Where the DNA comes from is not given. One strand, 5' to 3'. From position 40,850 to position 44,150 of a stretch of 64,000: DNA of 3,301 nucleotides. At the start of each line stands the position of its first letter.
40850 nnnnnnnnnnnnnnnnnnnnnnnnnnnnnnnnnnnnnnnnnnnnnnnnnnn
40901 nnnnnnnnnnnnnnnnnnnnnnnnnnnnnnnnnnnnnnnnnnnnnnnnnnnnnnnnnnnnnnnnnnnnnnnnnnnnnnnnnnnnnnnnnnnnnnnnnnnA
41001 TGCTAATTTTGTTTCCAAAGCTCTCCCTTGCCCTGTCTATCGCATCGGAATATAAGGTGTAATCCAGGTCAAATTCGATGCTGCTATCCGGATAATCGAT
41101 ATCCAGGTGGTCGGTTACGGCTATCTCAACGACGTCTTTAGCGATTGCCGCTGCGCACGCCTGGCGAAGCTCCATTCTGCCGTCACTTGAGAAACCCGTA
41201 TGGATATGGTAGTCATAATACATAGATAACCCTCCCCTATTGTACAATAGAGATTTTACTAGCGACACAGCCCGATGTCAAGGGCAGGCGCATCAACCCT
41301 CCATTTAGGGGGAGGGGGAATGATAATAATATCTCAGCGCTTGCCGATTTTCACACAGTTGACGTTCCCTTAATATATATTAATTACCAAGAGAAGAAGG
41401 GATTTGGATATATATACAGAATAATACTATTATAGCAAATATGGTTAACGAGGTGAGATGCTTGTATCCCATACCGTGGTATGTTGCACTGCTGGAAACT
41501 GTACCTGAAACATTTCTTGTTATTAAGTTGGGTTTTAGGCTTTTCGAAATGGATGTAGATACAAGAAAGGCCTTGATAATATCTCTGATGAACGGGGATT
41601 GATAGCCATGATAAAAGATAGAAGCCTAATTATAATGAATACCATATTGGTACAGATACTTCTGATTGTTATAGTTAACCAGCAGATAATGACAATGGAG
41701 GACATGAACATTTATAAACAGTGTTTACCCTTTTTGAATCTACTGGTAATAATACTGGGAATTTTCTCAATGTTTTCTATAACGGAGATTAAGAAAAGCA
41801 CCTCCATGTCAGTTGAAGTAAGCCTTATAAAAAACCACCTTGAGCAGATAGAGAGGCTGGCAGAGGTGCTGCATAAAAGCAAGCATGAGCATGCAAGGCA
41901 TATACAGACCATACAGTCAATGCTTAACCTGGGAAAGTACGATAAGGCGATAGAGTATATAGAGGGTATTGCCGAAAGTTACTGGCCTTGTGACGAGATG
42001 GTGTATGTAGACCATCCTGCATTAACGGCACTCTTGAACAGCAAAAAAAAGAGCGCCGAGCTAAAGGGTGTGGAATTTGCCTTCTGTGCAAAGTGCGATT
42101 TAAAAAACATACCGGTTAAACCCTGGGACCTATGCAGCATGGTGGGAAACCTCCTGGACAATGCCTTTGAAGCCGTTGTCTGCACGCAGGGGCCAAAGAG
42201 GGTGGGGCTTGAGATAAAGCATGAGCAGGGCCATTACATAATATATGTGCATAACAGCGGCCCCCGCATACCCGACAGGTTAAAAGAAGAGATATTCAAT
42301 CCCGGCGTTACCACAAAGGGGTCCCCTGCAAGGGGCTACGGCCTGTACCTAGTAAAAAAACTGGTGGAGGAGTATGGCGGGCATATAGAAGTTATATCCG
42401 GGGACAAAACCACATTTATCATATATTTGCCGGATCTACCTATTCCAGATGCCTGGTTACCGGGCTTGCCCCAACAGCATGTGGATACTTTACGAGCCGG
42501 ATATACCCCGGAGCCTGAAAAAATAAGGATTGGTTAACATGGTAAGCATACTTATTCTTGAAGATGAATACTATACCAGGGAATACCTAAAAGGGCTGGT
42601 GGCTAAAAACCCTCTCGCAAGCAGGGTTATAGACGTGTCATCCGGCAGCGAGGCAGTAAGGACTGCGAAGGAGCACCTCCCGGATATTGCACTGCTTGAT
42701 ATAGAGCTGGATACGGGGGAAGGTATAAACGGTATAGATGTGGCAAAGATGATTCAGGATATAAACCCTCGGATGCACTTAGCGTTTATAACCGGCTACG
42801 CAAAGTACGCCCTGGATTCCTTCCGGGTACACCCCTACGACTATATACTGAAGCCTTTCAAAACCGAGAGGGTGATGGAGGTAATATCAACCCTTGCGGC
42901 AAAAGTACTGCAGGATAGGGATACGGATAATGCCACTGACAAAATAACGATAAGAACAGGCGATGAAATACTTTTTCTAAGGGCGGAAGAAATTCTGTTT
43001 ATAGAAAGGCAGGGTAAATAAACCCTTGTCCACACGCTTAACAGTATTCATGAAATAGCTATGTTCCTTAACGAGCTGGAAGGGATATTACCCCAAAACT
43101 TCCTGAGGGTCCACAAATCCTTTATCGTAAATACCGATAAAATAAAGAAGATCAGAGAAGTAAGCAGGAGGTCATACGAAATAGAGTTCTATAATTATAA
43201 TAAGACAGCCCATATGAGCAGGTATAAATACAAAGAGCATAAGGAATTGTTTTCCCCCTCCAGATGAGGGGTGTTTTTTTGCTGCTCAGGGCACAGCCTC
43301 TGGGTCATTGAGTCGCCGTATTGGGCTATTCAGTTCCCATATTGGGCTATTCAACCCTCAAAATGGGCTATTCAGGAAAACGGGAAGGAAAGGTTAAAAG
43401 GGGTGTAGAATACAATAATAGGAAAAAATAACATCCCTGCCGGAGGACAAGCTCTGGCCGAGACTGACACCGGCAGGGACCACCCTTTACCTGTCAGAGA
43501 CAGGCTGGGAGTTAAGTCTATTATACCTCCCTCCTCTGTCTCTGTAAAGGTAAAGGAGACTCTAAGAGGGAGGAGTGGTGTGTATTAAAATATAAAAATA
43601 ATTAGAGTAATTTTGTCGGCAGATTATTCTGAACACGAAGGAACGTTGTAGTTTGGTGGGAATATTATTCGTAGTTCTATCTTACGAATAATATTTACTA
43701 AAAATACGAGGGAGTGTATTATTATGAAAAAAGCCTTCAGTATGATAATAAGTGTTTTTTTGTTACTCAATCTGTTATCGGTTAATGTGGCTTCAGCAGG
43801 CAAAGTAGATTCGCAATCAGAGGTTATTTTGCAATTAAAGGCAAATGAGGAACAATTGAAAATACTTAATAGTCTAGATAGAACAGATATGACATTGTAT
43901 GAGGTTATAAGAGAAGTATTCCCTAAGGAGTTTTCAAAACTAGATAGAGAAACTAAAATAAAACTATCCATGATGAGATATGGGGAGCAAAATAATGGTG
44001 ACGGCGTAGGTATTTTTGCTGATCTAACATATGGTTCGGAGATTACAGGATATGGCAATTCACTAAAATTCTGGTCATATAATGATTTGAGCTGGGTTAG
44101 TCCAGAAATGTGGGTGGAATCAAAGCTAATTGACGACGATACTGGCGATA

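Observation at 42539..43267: LytTR response regulator with a single in-frame TAA inside the DNA-binding domain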

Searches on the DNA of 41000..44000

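Call 32: search_rna_families(source=window, start=41000, end=44000, threshold=evalue, max_evalue=1)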
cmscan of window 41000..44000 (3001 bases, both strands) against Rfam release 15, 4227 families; matches with E-value up to 1: 1.
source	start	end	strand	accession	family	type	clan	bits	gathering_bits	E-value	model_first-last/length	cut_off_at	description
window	41784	41808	+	RF01128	sR43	Gene; snRNA; snoRNA; CD-box;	-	16.6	45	0.57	1-56/56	no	Small nucleolar RNA sR42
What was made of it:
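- On Programmed stop-codon read-through or recoding site: There is no Rfam element (call 32).
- No Rfam element was found across 41000-44000 (call 32).
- Tried and rejected: (7) Rfam found nothing in 41000-44000 apart from a sub-threshold chance hit (call 32).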

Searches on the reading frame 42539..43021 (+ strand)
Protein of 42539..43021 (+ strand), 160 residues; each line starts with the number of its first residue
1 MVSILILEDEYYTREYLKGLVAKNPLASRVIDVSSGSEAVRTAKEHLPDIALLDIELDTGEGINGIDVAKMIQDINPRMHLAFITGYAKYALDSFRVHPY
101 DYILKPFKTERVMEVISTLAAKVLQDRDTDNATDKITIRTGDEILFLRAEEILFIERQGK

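Call 8: find_encoding_contigs(protein=window:42539-43021:+, flank=10000, max_places=6)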
Protein window:42539-43021:+ (160 aa): 2 contigs read that carry it; 2 places shown.
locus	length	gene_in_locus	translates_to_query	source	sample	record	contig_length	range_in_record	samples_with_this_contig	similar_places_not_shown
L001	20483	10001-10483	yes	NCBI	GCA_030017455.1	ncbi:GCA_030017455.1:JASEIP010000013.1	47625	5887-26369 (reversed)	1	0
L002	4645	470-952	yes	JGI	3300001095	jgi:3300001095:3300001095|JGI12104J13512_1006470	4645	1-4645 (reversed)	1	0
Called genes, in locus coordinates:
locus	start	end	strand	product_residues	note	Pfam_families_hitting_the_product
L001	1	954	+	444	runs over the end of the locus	PF13375:RnfC_N, PF01512:Complex1_51K, PF10531:SLBB, PF12838:Fer4_7 (weak), PF13183:Fer4_8 (faint), PF13187:Fer4_9 (weak), PF13237:Fer4_10, PF13484:Fer4_16 (faint)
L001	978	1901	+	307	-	PF03116:NQR2_RnfD_RnfE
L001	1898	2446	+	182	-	PF04205:FMN_bind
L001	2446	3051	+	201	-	PF02508:Rnf-Nqr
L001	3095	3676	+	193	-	PF02508:Rnf-Nqr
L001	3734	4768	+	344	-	PF04060:FeS, PF13237:Fer4_10 (weak), PF14697:Fer4_21, PF25160:LdpA_Fe-S-bd (weak), PF12838:Fer4_7 (weak), PF00037:Fer4, PF14697:Fer4_21, PF13187:Fer4_9, +18 more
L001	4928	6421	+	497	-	PF00512:HisKA, PF02518:HATPase_c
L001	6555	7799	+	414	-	PF06245:DUF1015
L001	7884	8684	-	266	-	PF02811:PHP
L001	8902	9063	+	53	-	-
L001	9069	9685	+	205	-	PF14689:SPOB_a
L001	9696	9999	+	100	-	PF02518:HATPase_c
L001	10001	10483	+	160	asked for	PF00072:Response_reg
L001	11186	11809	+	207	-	-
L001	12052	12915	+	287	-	-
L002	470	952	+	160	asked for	PF00072:Response_reg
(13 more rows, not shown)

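Call 49: list_cluster_members(proteins=[window:42539-43018:+, window:43061-43264:+])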
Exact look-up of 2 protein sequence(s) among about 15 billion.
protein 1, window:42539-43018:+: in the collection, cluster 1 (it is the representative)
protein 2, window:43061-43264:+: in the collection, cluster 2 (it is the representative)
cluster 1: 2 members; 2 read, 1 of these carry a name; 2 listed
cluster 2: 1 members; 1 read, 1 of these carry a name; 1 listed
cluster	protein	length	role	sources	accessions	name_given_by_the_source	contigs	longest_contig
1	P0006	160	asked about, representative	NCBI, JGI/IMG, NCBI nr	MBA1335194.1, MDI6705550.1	MAG: hypothetical protein HPY66_0816 [Firmicutes bacterium] | hypothetical protein [Bacillota bacterium]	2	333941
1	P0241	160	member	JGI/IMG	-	-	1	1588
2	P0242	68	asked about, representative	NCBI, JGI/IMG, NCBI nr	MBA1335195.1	MAG: hypothetical protein HPY66_0817 [Firmicutes bacterium] | hypothetical protein [Bacillota bacterium]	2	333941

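Call 51: find_encoding_contigs(protein=P0241, flank=3000, max_places=5)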
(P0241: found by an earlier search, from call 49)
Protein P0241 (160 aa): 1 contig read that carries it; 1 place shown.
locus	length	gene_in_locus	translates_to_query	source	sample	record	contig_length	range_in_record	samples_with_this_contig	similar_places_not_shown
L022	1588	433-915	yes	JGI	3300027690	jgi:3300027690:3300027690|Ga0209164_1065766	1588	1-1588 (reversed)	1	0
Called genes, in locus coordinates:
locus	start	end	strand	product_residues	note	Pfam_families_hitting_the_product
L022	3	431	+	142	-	?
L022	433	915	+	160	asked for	PF00072:Response_reg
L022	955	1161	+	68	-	PF04397:LytTR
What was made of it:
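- GenBank and JGI annotate two ORFs (160 aa and 68 aa), the latter with a LytTR hit (calls 8, 49, 51).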

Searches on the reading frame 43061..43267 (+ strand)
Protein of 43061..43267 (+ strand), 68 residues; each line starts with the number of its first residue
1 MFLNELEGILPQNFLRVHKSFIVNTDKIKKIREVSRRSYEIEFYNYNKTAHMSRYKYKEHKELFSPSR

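Call 4: search_protein_families(library=pfam, proteins=[window:43061-43267:+], max_evalue=0.01)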
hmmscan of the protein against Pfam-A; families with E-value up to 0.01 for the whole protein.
window:43061-43267:+ (68 aa): 1 family
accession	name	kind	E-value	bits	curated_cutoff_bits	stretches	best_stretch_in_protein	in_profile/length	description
PF04397.21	LytTR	-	1.2e-14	54.8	22.6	1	3-64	36-97/98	LytTr DNA-binding domain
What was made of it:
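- Checked: The post-stop 68-aa ORF alone still hits LytTR at E 1.2e-14 (call 4).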
